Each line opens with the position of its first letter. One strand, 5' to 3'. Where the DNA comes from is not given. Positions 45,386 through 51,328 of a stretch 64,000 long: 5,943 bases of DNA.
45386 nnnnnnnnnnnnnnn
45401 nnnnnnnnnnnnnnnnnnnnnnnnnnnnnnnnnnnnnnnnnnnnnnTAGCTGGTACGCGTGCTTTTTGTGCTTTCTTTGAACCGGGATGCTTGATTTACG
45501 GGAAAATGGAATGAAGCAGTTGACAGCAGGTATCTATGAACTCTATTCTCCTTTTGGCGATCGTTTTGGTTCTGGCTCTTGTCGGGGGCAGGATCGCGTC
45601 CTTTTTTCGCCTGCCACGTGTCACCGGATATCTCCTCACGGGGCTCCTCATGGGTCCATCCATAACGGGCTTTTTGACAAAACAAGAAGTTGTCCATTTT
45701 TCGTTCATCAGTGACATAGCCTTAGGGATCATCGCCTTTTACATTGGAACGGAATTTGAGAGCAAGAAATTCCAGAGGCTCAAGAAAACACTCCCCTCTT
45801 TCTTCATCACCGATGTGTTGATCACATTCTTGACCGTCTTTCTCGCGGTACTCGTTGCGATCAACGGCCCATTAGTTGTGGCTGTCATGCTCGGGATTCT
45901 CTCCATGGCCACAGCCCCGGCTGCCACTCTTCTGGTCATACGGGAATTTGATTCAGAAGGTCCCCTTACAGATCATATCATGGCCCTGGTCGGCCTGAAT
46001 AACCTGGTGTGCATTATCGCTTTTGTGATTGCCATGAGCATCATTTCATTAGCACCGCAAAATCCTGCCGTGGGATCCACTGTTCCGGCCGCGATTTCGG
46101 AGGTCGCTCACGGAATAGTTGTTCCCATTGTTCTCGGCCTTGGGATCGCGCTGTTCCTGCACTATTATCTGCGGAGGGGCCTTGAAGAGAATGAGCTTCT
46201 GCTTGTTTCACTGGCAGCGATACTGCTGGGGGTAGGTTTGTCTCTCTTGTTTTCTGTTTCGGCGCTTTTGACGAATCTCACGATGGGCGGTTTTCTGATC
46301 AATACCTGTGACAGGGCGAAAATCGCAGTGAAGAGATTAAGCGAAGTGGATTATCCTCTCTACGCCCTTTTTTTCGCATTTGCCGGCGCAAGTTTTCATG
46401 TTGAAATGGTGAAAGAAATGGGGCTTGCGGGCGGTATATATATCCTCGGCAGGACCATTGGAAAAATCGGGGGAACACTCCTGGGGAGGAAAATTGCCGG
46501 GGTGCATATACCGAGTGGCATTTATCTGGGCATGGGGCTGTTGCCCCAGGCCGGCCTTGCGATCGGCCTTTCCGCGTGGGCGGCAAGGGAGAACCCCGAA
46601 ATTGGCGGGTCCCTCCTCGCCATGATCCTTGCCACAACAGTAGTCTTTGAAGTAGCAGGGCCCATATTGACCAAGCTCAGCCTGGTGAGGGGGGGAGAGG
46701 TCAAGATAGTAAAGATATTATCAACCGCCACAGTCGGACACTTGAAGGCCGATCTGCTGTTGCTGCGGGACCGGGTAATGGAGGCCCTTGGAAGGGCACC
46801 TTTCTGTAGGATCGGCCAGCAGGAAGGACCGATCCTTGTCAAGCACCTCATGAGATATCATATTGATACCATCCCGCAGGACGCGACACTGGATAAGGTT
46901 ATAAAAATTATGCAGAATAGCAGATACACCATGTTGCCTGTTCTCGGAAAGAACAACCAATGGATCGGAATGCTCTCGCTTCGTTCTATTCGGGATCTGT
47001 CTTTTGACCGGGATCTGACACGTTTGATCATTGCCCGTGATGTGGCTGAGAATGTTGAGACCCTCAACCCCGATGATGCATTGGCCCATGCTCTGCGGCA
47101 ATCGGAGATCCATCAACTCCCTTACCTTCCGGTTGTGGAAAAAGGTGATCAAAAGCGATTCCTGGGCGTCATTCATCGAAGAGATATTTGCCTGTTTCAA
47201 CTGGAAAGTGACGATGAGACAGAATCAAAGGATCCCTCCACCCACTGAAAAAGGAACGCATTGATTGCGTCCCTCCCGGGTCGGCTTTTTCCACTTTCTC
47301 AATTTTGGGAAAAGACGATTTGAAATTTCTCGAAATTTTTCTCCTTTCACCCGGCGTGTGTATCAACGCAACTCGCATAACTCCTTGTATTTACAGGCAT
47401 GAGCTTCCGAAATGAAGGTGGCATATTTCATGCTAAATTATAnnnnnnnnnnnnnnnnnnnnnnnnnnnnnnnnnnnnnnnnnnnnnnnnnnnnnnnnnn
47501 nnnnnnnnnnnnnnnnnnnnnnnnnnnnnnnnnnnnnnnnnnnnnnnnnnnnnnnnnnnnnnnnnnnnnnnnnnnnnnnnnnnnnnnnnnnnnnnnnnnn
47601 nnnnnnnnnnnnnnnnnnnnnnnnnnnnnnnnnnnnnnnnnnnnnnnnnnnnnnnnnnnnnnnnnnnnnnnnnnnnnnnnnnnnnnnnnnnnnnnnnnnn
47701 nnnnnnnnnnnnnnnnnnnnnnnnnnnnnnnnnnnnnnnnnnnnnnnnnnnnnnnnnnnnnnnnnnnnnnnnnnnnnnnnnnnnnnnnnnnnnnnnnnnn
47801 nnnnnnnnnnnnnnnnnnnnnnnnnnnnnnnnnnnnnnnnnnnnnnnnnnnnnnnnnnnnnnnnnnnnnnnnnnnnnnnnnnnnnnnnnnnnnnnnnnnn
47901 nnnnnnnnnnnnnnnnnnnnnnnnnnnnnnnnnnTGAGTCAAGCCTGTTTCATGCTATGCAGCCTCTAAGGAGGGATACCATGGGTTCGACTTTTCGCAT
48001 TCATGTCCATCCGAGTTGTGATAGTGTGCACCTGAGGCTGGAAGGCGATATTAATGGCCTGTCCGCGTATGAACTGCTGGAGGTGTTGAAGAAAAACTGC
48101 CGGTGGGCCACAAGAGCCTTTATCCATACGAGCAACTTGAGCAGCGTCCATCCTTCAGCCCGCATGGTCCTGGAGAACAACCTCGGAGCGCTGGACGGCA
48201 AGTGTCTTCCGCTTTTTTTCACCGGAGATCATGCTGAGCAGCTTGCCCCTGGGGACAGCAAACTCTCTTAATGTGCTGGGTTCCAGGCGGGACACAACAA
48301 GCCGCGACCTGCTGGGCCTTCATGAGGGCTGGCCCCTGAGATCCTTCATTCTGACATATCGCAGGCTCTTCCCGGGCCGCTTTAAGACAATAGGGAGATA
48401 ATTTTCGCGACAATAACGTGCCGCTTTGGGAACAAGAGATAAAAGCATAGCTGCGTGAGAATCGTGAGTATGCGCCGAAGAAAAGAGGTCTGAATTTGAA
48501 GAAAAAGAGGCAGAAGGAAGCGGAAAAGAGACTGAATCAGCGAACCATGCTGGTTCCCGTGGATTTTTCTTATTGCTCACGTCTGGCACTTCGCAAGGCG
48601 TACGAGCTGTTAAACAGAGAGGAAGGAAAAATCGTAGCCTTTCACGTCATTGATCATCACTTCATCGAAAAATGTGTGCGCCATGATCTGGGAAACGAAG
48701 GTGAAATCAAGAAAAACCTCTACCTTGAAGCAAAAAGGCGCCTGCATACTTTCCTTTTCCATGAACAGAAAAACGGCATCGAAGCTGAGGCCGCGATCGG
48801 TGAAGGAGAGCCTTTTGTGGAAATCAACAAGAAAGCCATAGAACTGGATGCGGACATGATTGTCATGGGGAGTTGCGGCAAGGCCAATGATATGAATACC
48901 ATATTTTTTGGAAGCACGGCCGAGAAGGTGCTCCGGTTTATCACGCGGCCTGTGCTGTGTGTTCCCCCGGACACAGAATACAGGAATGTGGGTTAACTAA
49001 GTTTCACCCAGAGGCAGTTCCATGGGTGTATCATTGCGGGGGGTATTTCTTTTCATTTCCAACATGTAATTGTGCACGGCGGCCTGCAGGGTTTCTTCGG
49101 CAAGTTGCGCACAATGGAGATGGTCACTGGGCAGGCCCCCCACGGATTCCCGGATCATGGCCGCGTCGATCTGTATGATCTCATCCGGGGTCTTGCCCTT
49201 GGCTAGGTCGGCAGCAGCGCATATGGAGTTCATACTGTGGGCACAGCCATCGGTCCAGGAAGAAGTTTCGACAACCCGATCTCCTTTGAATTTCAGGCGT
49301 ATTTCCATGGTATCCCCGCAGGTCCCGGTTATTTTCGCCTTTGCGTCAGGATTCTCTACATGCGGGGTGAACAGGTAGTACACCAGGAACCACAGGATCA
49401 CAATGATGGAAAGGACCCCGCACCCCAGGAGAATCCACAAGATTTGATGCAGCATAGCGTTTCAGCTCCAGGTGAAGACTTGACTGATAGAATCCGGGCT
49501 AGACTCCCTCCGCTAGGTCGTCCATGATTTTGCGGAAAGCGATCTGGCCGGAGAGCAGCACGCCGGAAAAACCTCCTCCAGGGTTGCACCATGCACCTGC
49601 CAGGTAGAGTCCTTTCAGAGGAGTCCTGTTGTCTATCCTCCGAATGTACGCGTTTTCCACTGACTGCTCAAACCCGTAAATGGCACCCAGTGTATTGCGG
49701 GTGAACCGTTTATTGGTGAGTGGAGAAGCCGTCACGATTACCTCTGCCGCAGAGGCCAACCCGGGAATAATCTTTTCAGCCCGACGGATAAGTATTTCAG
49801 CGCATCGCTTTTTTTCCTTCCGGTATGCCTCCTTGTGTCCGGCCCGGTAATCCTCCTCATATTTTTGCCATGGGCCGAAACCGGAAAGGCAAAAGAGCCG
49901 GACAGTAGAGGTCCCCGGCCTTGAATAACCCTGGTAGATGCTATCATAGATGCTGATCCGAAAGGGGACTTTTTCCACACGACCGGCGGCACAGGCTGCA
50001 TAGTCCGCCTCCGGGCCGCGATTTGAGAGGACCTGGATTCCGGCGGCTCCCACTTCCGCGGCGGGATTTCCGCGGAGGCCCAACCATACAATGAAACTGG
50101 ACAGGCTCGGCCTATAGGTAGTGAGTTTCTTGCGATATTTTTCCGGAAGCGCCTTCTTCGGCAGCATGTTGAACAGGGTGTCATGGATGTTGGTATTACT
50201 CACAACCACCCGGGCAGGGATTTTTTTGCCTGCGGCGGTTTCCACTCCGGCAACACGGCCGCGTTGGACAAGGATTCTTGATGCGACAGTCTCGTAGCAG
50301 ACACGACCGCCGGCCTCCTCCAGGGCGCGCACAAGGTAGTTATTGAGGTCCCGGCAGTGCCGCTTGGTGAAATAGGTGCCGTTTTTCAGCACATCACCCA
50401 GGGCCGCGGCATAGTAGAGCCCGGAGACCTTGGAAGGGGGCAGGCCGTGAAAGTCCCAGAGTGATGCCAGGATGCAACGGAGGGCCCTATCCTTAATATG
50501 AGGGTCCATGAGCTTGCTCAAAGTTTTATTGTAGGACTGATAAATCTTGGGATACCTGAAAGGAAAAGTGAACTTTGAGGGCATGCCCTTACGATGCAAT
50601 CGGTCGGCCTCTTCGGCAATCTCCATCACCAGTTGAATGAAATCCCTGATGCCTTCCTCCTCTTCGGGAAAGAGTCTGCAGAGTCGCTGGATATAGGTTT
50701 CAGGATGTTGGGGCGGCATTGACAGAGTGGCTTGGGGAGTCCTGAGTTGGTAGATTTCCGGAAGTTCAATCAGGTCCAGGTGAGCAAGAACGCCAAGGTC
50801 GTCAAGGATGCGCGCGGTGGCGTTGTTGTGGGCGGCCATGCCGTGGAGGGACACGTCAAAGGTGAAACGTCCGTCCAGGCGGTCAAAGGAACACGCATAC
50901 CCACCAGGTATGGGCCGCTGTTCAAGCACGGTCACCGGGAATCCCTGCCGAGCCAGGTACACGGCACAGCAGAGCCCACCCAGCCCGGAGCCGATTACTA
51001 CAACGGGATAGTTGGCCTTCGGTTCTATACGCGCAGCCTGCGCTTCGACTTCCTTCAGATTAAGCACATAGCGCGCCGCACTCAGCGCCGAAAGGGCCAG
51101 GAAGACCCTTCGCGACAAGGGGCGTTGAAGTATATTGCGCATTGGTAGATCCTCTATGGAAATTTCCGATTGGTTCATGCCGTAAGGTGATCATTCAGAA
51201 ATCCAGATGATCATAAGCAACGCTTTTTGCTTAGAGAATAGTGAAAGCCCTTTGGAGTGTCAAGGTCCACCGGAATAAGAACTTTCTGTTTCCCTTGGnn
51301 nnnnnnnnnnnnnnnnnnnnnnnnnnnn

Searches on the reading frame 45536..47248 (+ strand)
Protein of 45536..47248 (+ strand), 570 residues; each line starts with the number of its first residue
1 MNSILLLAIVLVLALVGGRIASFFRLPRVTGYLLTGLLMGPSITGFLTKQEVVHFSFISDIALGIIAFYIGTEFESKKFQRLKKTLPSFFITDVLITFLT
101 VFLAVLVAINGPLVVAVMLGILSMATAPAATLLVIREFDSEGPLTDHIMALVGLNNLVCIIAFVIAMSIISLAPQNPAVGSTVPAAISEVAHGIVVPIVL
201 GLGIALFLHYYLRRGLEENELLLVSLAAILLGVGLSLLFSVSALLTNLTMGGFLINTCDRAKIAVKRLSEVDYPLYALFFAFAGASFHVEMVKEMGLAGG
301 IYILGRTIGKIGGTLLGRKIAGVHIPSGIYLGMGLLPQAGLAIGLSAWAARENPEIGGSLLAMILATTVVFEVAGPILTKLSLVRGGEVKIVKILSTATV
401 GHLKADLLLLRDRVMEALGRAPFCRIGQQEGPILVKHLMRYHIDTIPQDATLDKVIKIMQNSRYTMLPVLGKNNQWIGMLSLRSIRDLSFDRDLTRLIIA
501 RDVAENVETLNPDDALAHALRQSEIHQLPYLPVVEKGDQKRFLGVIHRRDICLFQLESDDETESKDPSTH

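Call 60: search_protein_families(library=pfam, proteins=[window:45536-47248:+], max_evalue=0.00001)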
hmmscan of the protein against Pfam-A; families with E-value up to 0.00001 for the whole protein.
window:45536-47248:+ (570 aa): 2 families
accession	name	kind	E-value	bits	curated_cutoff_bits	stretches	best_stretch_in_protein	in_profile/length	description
PF00999.27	Na_H_Exchanger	-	2.4e-24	86.3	26.2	1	12-374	2-363/375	Sodium/hydrogen exchanger, transmembrane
PF00571.33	CBS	-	2.2e-15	57.2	24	1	435-488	1-54/57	CBS domain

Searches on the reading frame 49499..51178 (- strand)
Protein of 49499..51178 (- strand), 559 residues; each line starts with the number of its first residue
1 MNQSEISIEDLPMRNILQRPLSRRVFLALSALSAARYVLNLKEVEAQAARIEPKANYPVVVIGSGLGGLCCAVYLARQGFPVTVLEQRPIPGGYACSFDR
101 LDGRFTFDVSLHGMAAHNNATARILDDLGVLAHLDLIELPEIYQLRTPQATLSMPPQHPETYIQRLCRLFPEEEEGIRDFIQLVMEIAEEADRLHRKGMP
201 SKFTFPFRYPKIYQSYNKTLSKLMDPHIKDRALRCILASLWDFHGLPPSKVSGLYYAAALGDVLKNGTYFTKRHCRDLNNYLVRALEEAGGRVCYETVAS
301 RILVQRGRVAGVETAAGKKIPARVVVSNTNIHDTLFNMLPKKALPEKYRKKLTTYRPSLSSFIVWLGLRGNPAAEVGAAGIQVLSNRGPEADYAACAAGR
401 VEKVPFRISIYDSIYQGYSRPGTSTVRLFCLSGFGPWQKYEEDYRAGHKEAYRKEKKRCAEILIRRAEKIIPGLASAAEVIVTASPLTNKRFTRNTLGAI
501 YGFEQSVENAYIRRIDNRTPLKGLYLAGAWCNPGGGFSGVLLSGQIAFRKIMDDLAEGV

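Call 60: search_protein_families(library=pfam, proteins=[window:49499-51178:-], max_evalue=0.00001)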
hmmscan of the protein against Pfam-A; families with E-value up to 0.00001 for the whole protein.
window:49499-51178:- (559 aa): 5 families
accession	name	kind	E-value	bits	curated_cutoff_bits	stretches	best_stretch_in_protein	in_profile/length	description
PF01593.30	Amino_oxidase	-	4.6e-18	66.2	19.8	1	66-547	1-438/443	Flavin containing amine oxidoreductase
PF01266.30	DAO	-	4.7e-15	56.4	27.9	1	59-93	2-36/353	FAD dependent oxidoreductase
PF13450.12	NAD_binding_8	-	4.1e-14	53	21.9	1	61-128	1-68/68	NAD(P)-binding Rossmann-like domain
PF00890.30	FAD_binding_2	-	2.3e-08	34.1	20.4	1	59-89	2-32/414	FAD binding domain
PF12831.13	FAD_oxidored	-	4e-08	33.4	27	0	59-95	2-38/416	FAD dependent oxidoreductase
